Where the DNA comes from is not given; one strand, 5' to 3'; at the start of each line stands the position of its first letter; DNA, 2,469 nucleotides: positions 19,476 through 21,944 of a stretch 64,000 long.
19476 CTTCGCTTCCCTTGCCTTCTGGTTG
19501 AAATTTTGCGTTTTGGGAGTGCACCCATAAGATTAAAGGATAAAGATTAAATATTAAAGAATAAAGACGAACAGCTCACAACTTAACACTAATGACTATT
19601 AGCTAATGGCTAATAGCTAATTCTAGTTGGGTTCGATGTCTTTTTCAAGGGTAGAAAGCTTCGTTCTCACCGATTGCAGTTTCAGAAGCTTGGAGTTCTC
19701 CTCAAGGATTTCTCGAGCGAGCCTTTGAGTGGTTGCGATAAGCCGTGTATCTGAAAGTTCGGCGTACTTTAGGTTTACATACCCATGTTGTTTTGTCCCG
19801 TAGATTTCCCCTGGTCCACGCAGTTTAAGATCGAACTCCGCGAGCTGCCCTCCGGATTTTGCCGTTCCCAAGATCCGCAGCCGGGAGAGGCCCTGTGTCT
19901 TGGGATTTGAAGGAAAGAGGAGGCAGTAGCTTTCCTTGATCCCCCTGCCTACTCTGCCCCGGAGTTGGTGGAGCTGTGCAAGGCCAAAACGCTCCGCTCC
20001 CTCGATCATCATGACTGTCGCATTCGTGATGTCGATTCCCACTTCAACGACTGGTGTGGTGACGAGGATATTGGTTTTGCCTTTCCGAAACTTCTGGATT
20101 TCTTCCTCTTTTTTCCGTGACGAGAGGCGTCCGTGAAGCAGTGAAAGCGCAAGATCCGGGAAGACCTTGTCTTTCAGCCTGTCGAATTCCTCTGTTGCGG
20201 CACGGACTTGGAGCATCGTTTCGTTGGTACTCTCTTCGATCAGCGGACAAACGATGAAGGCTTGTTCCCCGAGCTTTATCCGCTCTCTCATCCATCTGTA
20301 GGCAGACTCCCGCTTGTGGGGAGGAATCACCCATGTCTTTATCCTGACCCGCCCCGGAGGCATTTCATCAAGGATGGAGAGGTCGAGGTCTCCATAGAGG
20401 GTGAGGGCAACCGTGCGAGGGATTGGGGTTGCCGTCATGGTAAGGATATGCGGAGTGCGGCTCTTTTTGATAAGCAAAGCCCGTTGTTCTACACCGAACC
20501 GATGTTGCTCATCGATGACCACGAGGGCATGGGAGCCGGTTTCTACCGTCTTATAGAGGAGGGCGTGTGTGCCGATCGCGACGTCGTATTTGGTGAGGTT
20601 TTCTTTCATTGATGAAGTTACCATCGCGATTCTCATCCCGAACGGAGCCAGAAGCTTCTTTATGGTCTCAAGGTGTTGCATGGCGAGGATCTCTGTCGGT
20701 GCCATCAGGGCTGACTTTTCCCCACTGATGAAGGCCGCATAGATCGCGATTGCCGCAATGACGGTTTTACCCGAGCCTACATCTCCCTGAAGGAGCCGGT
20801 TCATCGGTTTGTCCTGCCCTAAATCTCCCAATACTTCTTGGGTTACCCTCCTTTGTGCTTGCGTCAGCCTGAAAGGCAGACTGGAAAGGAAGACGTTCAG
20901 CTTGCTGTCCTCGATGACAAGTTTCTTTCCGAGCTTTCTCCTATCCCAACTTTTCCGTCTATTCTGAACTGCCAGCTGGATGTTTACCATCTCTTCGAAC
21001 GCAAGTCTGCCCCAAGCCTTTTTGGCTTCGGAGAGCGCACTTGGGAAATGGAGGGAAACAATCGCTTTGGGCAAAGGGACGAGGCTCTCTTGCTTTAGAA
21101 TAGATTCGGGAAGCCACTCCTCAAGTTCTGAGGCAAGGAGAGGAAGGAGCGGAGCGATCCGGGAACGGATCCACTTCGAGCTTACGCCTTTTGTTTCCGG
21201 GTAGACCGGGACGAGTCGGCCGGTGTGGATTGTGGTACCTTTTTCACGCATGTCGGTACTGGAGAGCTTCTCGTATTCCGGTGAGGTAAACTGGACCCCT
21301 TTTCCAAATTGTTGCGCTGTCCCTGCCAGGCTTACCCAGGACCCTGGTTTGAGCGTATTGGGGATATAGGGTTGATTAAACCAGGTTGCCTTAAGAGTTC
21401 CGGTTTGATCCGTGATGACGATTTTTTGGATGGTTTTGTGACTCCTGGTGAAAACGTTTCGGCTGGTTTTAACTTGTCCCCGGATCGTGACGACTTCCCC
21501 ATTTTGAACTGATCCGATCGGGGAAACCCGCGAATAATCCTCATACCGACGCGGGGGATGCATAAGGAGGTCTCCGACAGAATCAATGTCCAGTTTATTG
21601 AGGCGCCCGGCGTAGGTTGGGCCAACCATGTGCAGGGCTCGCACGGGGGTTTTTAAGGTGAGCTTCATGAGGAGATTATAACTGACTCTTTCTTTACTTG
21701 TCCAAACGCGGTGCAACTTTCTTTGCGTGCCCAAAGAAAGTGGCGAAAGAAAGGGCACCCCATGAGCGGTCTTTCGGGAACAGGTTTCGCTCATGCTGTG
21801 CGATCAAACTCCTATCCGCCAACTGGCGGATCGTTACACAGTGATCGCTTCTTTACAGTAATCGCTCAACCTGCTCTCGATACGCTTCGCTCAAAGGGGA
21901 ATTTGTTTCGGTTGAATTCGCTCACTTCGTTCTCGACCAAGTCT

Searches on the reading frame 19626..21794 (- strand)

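Call 10: search_protein_families(library=pfam, proteins=[window:19626-21794:-], max_evalue=0.001)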
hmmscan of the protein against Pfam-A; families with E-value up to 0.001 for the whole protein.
window:19626-21794:- (723 aa): 8 families
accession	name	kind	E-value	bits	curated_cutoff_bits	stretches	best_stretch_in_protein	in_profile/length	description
PF17191.10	RecG_wedge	-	7.7e-24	84.5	23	1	54-212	5-154/162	RecG wedge domain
PF00270.35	DEAD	-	1.7e-21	77.1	26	1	312-462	2-164/167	DEAD/DEAH box helicase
PF00271.37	Helicase_C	-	1.1e-17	64.7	23.5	1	509-617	15-108/110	Helicase conserved C-terminal domain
PF04851.21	ResIII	-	2e-13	51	22.5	1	309-457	3-162/164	Type III restriction enzyme, res subunit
PF01336.31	tRNA_anti-codon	-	1.2e-10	41.6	27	1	102-177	1-75/75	OB-fold nucleic acid binding domain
PF19833.4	RecG_dom3_C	-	1.2e-07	32.1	26.8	1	648-704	4-62/87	ATP-dependent DNA helicase RecG, domain 3, C-terminal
PF22590.2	Cas3-like_C_2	-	6.9e-07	29.9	27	1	529-617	11-103/106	CRISPR-associated nuclease/helicase Cas3, C-terminal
PF07517.20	SecA_DEAD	-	0.0003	20.6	24.6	1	339-401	99-161/290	SecA DEAD-like domain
